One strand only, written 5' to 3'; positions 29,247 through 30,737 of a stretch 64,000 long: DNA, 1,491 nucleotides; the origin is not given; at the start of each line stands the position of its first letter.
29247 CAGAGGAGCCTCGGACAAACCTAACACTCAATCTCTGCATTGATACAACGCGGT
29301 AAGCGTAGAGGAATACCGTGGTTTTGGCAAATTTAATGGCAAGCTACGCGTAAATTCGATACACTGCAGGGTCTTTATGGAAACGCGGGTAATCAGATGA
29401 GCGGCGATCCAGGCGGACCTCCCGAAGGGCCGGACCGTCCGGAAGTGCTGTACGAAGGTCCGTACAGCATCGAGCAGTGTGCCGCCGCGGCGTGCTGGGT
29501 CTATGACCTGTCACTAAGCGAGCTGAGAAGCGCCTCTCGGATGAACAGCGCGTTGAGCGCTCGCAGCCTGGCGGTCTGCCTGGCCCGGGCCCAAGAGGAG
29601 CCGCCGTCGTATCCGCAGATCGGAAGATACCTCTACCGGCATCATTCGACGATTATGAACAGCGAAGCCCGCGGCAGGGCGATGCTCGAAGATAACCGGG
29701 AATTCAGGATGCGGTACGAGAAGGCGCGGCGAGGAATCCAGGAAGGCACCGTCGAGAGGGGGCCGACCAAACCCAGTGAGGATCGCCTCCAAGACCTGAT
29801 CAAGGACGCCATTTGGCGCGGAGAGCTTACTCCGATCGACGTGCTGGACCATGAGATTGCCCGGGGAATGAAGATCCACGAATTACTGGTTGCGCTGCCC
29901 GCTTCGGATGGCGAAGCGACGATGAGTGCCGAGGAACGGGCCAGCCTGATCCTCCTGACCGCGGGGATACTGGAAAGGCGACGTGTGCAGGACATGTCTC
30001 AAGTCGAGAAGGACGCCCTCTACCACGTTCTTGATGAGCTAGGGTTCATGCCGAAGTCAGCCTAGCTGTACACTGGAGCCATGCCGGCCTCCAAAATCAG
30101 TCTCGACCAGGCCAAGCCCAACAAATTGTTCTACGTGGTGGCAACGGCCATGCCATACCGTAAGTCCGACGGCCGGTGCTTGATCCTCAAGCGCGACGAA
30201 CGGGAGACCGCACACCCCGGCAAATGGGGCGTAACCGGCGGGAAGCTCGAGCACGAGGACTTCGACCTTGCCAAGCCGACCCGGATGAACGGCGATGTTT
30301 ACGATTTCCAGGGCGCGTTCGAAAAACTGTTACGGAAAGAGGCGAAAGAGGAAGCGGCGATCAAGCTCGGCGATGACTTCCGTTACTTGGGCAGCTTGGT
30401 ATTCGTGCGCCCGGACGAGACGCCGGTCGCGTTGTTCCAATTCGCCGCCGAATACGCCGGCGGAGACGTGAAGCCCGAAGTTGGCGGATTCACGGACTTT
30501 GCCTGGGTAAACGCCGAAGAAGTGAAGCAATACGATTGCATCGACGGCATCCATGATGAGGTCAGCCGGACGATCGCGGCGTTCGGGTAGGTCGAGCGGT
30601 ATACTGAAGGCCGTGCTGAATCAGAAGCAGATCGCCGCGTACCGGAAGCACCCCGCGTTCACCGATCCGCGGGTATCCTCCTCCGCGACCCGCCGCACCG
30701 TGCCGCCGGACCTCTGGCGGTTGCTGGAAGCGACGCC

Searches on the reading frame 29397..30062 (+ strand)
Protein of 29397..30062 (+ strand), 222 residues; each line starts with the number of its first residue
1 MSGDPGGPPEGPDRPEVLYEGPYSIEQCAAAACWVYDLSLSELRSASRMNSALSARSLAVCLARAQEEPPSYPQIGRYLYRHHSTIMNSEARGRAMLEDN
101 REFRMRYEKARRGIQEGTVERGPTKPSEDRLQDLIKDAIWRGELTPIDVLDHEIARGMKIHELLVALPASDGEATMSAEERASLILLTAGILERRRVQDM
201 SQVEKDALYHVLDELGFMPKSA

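Call 3: search_protein_families(library=pfam, proteins=[window:29397-30062:+], max_evalue=10)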
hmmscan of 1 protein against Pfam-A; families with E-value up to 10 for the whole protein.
window:29397-30062:+ (222 aa): 3 families
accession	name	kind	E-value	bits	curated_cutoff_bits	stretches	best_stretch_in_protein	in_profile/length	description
PF08299.17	Bac_DnaA_C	-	1.4e-09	38.3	31.5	1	30-89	6-65/69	Bacterial dnaA protein helix-turn-helix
PF13936.12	HTH_38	-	0.0018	18.4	27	1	71-88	22-39/44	Helix-turn-helix domain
PF21077.3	GDH_ACT3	-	0.0097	16.1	22.2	1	16-42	43-69/80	Glutamate dehydrogenase, ACT3 domain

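Call 4: search_protein_families(library=ncbifam, proteins=[window:29397-30062:+], max_evalue=10)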
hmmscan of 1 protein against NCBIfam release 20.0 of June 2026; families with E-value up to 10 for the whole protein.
window:29397-30062:+ (222 aa): 3 families
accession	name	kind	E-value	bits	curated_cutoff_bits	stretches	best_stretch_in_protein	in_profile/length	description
TIGR00362.1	DnaA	equivalog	1.5e-09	37.4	343.9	1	24-112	347-435/437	chromosomal replication initiator protein DnaA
NF001154.0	PRK00149.3-3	equivalog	0.00044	19.3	410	1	32-105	375-449/462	chromosomal replication initiator protein DnaA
NF041260.1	actino_IHF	equivalog_domain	0.0057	17.1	60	1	135-210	27-99/102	integration host factor, actinobacterial type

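Call 5: search_solved_structures(query=window:29397-30062:+, max_evalue=10, show_alignments=3)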
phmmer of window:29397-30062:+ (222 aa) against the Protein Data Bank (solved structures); distinct sequences matched with E-value up to 10: 3.
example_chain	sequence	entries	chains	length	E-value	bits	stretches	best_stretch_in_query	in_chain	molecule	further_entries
3pvp_A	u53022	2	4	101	0.00038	23.2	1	27-103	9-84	Chromosomal replication initiator protein dnaA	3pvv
1j1v_A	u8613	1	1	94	0.19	14.4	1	31-107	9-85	Chromosomal replication initiator protein dnaA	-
8btg_A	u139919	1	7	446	0.86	12.3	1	34-109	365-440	Chromosomal replication initiator protein DnaA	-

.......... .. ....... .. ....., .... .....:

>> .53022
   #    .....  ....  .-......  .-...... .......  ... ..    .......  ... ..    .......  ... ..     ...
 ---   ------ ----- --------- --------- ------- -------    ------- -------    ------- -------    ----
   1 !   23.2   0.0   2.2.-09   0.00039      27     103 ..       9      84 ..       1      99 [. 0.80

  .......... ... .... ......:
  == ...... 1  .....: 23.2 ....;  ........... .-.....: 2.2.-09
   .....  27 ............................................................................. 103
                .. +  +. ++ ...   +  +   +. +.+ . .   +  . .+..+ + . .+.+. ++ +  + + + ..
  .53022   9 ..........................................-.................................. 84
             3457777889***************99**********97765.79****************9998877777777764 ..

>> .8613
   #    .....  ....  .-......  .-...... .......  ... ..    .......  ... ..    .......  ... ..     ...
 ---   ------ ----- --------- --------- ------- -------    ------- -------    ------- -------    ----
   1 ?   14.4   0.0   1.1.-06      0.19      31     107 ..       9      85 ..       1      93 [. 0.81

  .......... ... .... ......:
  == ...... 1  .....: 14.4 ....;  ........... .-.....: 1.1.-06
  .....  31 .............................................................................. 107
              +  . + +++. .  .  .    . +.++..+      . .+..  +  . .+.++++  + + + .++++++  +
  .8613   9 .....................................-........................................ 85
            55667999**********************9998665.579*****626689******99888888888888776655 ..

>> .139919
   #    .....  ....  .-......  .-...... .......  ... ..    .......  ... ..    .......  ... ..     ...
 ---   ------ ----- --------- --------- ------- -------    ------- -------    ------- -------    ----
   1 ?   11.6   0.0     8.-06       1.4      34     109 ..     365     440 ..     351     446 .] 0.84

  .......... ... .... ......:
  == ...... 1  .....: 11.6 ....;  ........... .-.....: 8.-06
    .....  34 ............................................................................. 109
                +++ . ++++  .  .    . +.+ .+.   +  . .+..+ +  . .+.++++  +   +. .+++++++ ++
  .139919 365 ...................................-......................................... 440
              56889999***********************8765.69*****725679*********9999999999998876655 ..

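Call 8: find_homologous_proteins(query=window:29397-30062:+, max_evalue=0.001)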
Query window:29397-30062:+ (222 aa): 1 proteins with E <= 0.001 among 564 candidates.
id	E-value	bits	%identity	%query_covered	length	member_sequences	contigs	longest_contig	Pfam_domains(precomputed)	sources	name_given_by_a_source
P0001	2.1e-142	490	100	100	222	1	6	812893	PF08299.18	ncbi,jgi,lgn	ncbi:MAG TPA: helix-turn-helix domain-containing protein [Patescibacteria group bacterium]|jgi:hypot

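Call 10: find_encoding_contigs(protein=P0001, flank=10000, max_places=6)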
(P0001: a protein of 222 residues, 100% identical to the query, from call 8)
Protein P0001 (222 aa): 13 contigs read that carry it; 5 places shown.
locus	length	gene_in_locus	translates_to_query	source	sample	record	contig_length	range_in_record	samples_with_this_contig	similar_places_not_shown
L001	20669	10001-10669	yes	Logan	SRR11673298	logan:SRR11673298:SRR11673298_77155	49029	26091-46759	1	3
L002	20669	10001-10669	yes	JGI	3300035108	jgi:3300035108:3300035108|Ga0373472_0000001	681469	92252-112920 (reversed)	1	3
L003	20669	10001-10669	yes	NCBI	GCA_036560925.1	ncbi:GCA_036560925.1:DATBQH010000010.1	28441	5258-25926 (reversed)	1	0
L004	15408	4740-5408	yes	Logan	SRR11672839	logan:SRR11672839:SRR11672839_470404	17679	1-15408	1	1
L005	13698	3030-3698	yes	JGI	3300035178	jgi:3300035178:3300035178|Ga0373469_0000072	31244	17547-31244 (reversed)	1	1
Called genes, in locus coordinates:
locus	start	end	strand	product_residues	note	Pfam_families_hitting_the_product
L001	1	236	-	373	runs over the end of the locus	PF07995:GSDH, PF23500:DUF7133 (faint)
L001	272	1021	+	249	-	PF01479:S4, PF00849:PseudoU_synth_2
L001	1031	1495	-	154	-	-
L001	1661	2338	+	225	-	PF00557:Peptidase_M24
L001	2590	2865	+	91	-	-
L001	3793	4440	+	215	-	-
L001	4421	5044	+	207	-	-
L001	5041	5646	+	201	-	PF00300:His_Phos_1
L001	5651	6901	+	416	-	PF00202:Aminotran_3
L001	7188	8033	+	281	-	-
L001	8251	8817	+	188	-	PF01066:CDP-OH_P_transf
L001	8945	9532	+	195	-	PF01931:NTPase_I-T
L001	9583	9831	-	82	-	PF00076:RRM_1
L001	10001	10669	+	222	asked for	PF08299:Bac_DnaA_C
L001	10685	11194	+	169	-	PF00293:NUDIX (weak)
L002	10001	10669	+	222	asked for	PF08299:Bac_DnaA_C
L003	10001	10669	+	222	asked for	PF08299:Bac_DnaA_C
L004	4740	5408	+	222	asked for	PF08299:Bac_DnaA_C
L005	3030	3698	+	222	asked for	PF08299:Bac_DnaA_C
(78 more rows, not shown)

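Call 16: search_protein_representatives(protein=window:29397-30062:+)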
Query: 222 residues. Proteins with E-value up to 0.001 (for the whole library): 100; up to 1e-10: 2; up to 1e-30: 1. The best 100 are listed.
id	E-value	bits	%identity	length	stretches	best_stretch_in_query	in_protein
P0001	6.8e-143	489.7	100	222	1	1-222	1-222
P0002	2.7e-30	121.8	37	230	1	8-218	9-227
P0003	2.8e-09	53.1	37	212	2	39-121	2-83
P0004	1.7e-08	50.6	30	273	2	98-214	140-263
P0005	2.1e-08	50.3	37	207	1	26-115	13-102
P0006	1.8e-07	47.2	35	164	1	14-118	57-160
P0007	9.6e-07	44.8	29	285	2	25-111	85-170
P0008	1.4e-06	44.3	31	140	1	27-147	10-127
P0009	1.5e-06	44.2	39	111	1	27-117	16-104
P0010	2.4e-06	43.5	39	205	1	25-114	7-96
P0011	3.5e-06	43.0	39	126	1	23-105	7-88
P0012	6.2e-06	42.2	24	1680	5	20-135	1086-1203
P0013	7.0e-06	42.0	28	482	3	22-92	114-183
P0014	9.8e-06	41.6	36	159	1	22-123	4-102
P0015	1.2e-05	41.2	31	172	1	24-148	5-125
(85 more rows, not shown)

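Call 18: list_cluster_members(proteins=[P0002, P0003, P0004, P0005, P0006, P0007, P0008, P0009, P0010, P0012])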
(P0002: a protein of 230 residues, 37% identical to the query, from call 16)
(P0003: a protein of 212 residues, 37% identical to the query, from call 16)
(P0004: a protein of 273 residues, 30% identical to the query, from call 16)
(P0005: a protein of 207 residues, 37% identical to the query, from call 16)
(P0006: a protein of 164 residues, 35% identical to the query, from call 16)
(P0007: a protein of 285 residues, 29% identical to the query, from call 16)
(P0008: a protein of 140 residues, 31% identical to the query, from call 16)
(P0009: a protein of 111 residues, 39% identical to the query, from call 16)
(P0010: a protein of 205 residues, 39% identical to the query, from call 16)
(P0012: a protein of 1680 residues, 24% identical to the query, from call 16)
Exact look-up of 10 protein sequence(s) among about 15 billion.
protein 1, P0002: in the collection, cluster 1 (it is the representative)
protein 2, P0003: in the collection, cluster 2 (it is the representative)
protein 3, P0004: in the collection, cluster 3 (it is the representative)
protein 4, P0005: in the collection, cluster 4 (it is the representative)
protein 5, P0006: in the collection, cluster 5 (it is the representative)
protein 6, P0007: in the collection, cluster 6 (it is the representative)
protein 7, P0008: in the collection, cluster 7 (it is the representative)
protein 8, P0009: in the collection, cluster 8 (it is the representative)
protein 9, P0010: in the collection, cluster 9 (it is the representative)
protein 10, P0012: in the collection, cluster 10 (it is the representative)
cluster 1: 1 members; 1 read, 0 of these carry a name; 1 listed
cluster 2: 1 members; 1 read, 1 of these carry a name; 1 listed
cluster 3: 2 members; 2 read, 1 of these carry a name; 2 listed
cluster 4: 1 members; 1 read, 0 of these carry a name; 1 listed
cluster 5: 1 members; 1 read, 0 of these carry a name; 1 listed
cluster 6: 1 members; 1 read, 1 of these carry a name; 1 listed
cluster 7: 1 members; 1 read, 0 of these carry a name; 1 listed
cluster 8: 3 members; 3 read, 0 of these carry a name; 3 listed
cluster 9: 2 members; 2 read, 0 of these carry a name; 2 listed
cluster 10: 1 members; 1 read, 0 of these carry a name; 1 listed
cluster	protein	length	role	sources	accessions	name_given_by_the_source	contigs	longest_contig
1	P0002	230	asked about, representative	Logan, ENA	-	-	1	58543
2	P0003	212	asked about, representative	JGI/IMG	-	chromosomal replication initiation ATPase DnaA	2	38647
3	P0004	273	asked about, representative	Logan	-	-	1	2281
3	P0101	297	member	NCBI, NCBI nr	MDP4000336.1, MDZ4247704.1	MAG: helix-turn-helix domain-containing protein [bacterium] | helix-turn-helix domain-containing protein [bacterium]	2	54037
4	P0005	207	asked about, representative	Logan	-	-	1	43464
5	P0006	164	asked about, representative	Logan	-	-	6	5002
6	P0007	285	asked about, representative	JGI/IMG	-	chromosomal replication initiation ATPase DnaA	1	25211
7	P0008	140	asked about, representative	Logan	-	-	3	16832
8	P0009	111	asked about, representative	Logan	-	-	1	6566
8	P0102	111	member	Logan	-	-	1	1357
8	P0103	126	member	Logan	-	-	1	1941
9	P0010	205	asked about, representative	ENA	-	-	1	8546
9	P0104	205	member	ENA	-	-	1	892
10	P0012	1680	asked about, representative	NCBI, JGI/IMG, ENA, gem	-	-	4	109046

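Call 20: find_encoding_contigs(protein=P0002, flank=10000, max_places=3)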
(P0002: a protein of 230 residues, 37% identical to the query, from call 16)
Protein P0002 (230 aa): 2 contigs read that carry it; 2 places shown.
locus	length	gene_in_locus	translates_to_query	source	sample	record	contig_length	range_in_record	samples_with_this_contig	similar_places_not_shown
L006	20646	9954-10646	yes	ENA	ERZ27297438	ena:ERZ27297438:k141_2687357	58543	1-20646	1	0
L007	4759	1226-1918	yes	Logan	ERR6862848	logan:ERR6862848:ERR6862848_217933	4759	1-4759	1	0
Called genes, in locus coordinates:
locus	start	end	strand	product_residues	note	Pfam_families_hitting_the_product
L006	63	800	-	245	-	PF01061:ABC2_membrane, PF12698:ABC2_membrane_3, PF12679:ABC2_membrane_2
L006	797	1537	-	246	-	PF02463:SMC_N (faint), PF00005:ABC_tran, PF13304:AAA_21 (weak)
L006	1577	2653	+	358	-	PF01979:Amidohydro_1, PF12890:DHOase (weak)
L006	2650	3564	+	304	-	PF02729:OTCace_N, PF00185:OTCace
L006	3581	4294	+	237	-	PF01479:S4, PF00849:PseudoU_synth_2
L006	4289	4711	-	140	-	PF01118:Semialdhyde_dh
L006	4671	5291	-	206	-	PF03009:GDPD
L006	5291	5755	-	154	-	-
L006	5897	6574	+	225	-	PF00557:Peptidase_M24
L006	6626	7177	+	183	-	-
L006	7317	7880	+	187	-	-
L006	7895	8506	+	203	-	PF00300:His_Phos_1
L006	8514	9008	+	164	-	PF00383:dCMP_cyt_deam_1, PF14437:MafB19-deam (weak)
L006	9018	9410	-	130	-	-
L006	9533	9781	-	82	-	PF00076:RRM_1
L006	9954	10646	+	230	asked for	PF08299:Bac_DnaA_C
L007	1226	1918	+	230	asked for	PF08299:Bac_DnaA_C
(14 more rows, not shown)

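Call 31: search_protein_families(library=phrogs, proteins=[window:29397-30062:+], max_evalue=0.01)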
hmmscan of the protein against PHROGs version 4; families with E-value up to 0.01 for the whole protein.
window:29397-30062:+ (222 aa): 0 families

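Call 35: predict_structure(alignment_id=A1)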
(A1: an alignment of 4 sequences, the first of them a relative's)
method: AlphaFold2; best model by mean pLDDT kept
length: 222 residues; sequences in the alignment: 4
mean_pLDDT: 81.2   pTM: 0.50
mean pLDDT of the five models: 81.2, 81.0, 78.8, 69.7, 68.6
residues with pLDDT >= 90: 85; 70-90: 95; 50-70: 20; < 50: 22
segments of 3 or more residues with pLDDT < 50: 1-20
pLDDT, mean of each block of 10 residues (from residue 1): 38 42 85 89 79 93 88 88 90 93 93 82 61 82 86 85 86 72 94 92 93 83 42
secondary structure, 60 per line:
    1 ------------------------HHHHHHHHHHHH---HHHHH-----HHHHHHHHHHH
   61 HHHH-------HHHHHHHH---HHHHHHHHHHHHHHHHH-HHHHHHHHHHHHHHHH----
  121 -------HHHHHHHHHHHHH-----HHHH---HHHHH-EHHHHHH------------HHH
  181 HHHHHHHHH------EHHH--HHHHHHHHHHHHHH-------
elements in order: H25-36 H40-44 H50-64 H72-79 H83-99 H101-116 H128-140 H146-149 H153-157 H160-165 H178-189 H202-215

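Call 37: fold_search(model_id=the predicted structure, library=pdb)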
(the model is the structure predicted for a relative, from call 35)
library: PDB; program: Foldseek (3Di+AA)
matches with E <= 10: 323; with E <= 0.001: 0
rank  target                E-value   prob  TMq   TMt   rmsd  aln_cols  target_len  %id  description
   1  3pvp_A                1.2e-03  1.00  0.41  0.90   1.7        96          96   23  Structure of Mycobacterium tuberculosis DnaA-DBD in complex with box2 DNA (released 2011-05-25)
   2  3pvp_B                2.3e-03  1.00  0.40  0.90   1.4        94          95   23  Structure of Mycobacterium tuberculosis DnaA-DBD in complex with box2 DNA (released 2011-05-25)
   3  6bek_D                4.0e-03  1.00  0.32  0.77   2.0        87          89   22  Structure of sIHF bound to an 8bp palindromic DNA (released 2018-10-31)
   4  6bek_A                4.9e-03  1.00  0.32  0.75   1.9        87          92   22  Structure of sIHF bound to an 8bp palindromic DNA (released 2018-10-31)
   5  4itq_A                1.2e-02  1.00  0.32  0.77   2.0        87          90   22  Crystal structure of hypothetical protein SCO1480 bound to DNA (released 2013-03-27)
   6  1j1v_A                2.1e-02  1.00  0.39  0.88   1.7        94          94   20  Crystal structure of DnaA domainIV complexed with DnaAbox DNA (released 2003-04-22)
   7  8btg_B                4.3e-02  1.00  0.38  0.26   4.2       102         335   19  Cryo-EM structure of the bacterial replication origin opening basal unwinding system (released 2024-02-14)
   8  8btg_A                1.9e-01  1.00  0.38  0.26   6.0       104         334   18  Cryo-EM structure of the bacterial replication origin opening basal unwinding system (released 2024-02-14)
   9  6tob_MODEL_1_A        2.1e-01  0.99  0.28  0.52   7.6       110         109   24  Structural and DNA Binding Properties of Mycobacterial Integration Host Factor mIHF (released 2019-12-25)
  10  8btg_C                2.3e-01  1.00  0.37  0.25   2.1        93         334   18  Cryo-EM structure of the bacterial replication origin opening basal unwinding system (released 2024-02-14)
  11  1mx0_C                6.2e-01  0.98  0.23  0.11   5.4        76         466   25  Structure of topoisomerase subunit (released 2003-01-07)
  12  9t4r_M                7.2e-01  0.99  0.16  0.29   3.4        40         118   25  Staphylococcus aureus 70S initiation complex with a natural mRNA (released 2026-02-25)
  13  2oq4_A                7.6e-01  0.94  0.23  0.20   4.4        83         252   20  Crystal structure of the DNA repair enzyme endonuclease-VIII (Nei) from E. coli (E2Q) in complex with AP-site containi (released 2008-02-26)
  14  2opf_A                7.6e-01  0.93  0.26  0.23   6.1        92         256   22  Crystal structure of the DNA repair enzyme endonuclease-VIII (Nei) from E. coli (R252A) in complex with AP-site contai (released 2008-02-26)
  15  3ang_D                8.7e-01  0.12  0.17  0.19  19.3       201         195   15  Crystal structure of Thermus thermophilus FadR in complex with E. coli-derived dodecyl-CoA (released 2011-03-09)
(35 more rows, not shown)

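Call 39: find_related_loci(query=A1, collection=genome_contigs, flank=6000)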
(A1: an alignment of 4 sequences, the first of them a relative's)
Query A1 (222 aa) in genome_contigs; peptide patterns used: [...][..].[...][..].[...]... (x = any residue, [..] = any of these).
126 stretches matched a pattern, but none encodes a relative of the query by tblastn (E <= 1e-3).

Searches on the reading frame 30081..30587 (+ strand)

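Call 12: search_protein_families(library=pfam, proteins=[window:30081-30587:+], max_evalue=0.01)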
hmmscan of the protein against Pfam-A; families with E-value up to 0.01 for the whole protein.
window:30081-30587:+ (169 aa): 1 family
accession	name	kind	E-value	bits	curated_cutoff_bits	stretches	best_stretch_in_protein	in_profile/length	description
PF00293.34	NUDIX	-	1.6e-07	31.9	21.1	1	20-158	4-127/134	NUDIX domain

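Call 74: search_protein_families(library=padloc, proteins=[window:30081-30587:+], max_evalue=0.01)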
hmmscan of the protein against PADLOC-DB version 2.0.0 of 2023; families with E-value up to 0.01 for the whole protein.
window:30081-30587:+ (169 aa): 1 family
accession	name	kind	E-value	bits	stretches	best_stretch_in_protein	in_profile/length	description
PDLC04899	PDC-S07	-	9.1e-06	23.4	0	19-59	9-45/135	-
